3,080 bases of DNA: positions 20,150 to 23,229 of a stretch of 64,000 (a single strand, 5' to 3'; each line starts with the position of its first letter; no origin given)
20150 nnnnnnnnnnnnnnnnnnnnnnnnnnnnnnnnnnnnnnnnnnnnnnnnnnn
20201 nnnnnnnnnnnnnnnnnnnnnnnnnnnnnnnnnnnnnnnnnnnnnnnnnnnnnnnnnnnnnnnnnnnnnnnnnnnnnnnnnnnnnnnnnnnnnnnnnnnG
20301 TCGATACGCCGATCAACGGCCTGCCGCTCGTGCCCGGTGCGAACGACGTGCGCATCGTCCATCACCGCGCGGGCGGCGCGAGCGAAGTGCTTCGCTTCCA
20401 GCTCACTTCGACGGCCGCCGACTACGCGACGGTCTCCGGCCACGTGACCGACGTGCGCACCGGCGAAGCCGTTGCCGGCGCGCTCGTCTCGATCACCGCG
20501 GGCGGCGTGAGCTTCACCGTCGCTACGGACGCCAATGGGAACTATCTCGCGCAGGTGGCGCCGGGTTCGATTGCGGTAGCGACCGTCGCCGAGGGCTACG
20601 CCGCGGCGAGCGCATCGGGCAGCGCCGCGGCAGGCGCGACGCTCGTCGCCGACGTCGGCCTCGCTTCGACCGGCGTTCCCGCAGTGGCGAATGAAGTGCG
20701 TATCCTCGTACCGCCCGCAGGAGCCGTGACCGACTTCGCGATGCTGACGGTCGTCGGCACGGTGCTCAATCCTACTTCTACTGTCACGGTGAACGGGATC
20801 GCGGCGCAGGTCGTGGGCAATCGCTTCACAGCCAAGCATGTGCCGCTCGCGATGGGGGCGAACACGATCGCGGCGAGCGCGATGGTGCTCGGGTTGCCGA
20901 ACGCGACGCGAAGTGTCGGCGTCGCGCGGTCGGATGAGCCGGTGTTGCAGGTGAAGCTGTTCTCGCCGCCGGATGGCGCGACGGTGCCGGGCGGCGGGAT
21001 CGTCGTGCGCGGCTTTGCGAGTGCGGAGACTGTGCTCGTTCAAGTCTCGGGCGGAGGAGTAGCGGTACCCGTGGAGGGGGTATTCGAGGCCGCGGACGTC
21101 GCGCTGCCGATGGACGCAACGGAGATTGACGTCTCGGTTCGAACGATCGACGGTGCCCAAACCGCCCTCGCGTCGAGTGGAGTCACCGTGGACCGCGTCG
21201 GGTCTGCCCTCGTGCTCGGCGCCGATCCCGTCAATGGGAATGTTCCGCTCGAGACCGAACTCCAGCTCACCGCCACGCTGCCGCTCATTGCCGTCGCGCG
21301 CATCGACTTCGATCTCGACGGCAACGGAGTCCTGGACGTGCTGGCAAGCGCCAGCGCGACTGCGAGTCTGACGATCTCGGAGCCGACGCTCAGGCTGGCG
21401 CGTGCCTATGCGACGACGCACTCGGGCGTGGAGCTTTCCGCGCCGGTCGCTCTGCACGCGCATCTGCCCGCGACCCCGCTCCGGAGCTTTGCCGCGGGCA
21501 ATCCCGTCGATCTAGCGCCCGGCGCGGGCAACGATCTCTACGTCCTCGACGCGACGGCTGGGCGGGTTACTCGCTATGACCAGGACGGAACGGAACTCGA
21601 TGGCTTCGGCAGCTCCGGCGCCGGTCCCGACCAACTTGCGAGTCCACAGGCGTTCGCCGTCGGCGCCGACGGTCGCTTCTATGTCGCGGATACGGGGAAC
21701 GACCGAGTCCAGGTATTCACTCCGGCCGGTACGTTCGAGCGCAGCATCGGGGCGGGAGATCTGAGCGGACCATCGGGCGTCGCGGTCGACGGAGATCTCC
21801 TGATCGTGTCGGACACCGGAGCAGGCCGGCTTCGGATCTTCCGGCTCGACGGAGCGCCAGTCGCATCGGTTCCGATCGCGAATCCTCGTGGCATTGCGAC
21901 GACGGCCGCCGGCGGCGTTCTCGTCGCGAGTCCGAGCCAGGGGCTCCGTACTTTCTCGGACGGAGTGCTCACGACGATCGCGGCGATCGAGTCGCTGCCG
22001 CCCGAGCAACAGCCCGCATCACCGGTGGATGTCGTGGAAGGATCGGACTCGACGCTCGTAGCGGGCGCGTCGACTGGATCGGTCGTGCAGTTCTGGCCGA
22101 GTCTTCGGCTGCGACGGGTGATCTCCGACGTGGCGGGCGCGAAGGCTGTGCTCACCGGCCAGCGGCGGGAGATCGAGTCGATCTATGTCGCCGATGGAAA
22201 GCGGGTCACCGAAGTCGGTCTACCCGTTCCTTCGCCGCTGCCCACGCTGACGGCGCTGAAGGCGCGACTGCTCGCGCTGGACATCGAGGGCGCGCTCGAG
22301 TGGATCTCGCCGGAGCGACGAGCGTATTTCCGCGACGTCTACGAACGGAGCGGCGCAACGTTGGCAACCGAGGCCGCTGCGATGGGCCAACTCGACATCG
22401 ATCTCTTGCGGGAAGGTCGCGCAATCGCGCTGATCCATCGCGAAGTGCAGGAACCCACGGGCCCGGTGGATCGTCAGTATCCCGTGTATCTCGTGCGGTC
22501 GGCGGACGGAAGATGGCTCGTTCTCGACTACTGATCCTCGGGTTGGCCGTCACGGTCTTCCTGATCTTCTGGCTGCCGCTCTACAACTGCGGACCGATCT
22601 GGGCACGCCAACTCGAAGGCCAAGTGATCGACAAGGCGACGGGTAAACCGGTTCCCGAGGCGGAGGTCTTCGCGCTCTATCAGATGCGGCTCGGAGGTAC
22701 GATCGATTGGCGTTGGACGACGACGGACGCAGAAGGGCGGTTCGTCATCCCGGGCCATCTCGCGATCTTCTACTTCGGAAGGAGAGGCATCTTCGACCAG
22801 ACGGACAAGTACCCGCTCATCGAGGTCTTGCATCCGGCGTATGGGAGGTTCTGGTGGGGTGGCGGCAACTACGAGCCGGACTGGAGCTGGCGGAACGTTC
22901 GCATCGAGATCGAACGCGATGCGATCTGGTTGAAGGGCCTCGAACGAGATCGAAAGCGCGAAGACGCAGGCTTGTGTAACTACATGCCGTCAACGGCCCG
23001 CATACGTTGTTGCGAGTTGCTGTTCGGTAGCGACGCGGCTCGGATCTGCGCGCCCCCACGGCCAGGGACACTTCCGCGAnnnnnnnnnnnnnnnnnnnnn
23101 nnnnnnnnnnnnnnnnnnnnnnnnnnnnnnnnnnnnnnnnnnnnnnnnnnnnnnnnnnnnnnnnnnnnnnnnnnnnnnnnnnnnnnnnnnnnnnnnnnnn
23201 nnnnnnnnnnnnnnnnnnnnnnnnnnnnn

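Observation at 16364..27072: Translationally coupled operon: giant Ig/NHL protein, CarboxypepD_reg anchor, PLC-like::TolB-propeller fusion, parvulin-like lipoprotein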

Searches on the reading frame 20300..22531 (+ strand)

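Call 61: search_protein_families(library=pfam, proteins=[window:20300-22531:+], max_evalue=0.1)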
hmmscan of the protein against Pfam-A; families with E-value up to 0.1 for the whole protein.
window:20300-22531:+ (744 aa): 8 families
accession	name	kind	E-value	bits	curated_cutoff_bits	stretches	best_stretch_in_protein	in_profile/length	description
PF01436.27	NHL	-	5.3e-15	55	20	2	446-473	1-28/28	NHL repeat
PF09136.16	Glucodextran_B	-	4.9e-10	39.6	27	2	134-198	4-69/83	Glucodextranase, domain B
PF08450.18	SGL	-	3e-05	24.2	26.3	1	410-483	145-220/246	SMP-30/Gluconolactonase/LRE-like region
PF13715.12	CarbopepD_reg_2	-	6.8e-05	23.3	32.2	1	45-106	1-61/88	CarboxypepD_reg-like domain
PF24684.1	Vgb_lyase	-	9.6e-05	21.8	50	1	400-595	97-287/290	Virginiamycin B lyase family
PF25021.1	TEN_NHL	-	0.00063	19.3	27.1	0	445-471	328-354/357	Teneurin NHL domain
PF18656.6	DUF5633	-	0.016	15.4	23.6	0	452-462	28-38/41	Family of unknown function (DUF5633)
PF13517.12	FG-GAP_3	-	0.038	15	26.9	0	338-348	50-60/61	FG-GAP-like repeat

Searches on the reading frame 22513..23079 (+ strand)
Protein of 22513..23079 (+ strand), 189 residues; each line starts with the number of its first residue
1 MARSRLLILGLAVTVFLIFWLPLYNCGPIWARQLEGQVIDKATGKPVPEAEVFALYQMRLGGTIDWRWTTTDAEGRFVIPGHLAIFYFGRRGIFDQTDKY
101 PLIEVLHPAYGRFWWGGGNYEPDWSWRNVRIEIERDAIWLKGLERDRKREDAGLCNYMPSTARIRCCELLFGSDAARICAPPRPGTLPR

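Call 10: search_protein_families(library=pfam, proteins=[window:22513-23079:+], max_evalue=0.01)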
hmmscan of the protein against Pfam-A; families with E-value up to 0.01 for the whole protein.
window:22513-23079:+ (189 aa): 1 family
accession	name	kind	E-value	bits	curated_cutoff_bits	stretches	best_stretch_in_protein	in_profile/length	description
PF13620.12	CarboxypepD_reg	-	6.9e-06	26.8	32.3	1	34-81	2-44/82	Carboxypeptidase regulatory-like domain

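Call 11: search_protein_families(library=ncbifam, proteins=[window:22513-23079:+], max_evalue=0.01)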
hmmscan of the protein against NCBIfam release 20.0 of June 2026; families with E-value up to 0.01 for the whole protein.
window:22513-23079:+ (189 aa): 0 families
